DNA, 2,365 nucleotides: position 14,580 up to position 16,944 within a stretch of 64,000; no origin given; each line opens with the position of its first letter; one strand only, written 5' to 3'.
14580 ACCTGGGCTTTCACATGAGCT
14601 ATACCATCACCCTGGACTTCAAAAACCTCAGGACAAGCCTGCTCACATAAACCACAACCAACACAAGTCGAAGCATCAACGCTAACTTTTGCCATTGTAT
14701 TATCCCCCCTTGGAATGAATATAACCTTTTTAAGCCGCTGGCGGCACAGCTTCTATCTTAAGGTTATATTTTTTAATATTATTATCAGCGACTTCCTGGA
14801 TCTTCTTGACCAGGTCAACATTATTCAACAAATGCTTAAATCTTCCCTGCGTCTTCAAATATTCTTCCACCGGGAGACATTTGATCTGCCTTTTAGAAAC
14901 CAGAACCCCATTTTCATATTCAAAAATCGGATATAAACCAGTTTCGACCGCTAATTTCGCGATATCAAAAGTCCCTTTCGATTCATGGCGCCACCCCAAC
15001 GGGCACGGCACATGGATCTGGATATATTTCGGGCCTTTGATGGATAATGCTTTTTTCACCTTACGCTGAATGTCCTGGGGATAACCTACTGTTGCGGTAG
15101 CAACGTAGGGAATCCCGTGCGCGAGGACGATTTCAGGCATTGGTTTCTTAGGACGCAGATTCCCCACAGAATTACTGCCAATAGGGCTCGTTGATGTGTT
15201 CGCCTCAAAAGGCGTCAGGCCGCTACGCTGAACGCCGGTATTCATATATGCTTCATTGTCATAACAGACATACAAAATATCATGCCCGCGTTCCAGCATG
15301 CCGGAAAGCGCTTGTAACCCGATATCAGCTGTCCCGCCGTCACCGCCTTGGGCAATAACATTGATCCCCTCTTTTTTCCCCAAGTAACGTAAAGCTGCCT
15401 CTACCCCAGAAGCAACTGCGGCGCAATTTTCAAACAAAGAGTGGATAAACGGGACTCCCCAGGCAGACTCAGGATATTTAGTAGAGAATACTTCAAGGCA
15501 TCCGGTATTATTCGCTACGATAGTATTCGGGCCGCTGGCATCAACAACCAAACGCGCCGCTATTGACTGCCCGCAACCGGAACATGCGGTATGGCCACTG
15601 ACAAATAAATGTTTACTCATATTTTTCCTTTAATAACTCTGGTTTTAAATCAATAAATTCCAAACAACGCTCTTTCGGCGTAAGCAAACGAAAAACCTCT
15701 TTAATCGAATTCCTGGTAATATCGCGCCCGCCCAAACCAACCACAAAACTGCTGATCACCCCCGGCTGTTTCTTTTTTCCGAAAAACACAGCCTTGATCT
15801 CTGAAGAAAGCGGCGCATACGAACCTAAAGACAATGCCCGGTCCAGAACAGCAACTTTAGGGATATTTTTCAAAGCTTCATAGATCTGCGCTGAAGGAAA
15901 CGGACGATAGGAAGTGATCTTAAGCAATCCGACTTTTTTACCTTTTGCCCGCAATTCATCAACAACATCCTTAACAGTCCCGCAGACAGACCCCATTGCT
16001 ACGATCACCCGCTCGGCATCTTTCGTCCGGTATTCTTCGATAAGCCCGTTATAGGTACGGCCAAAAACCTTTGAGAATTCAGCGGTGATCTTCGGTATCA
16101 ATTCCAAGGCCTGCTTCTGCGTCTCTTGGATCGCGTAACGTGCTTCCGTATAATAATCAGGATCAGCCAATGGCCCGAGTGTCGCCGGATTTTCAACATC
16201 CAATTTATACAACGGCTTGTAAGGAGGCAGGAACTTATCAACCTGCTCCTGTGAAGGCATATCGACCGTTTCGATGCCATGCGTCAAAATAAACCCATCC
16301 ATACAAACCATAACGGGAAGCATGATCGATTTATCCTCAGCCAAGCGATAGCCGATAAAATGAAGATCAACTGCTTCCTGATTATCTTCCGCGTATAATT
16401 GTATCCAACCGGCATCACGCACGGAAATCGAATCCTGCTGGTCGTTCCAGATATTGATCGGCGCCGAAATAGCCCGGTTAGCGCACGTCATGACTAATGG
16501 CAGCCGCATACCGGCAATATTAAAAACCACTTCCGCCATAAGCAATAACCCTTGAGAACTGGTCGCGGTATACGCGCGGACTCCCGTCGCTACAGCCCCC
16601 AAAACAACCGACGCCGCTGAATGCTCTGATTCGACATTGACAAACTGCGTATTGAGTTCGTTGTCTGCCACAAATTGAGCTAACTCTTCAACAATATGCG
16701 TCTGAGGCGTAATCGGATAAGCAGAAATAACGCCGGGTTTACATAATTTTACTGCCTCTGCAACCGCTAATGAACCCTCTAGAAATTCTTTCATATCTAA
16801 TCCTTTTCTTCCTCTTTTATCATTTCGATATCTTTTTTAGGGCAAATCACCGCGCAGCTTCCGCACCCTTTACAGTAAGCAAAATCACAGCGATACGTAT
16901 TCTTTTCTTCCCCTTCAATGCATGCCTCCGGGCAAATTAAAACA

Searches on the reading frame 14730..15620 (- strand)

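Call 79: search_protein_families(library=pfam, proteins=[window:14730-15620:-], max_evalue=0.00001)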
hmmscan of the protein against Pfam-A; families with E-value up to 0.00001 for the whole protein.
window:14730-15620:- (296 aa): 1 family
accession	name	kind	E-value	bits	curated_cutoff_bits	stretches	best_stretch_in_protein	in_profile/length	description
PF02775.26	TPP_enzyme_C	-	2.5e-20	73.2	21.9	1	39-202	2-151/151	Thiamine pyrophosphate enzyme, C-terminal TPP binding domain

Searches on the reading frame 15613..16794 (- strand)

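Call 79: search_protein_families(library=pfam, proteins=[window:15613-16794:-], max_evalue=0.00001)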
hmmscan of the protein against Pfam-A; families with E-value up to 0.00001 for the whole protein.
window:15613-16794:- (393 aa): 2 families
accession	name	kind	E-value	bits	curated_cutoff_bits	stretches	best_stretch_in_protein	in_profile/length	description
PF01855.24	POR_N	-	3.2e-72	243.4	27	1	14-234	2-227/231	Pyruvate flavodoxin/ferredoxin oxidoreductase, thiamine diP-bdg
PF17147.9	PFOR_II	-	7e-30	103.8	27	1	260-362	1-100/102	Pyruvate:ferredoxin oxidoreductase core domain II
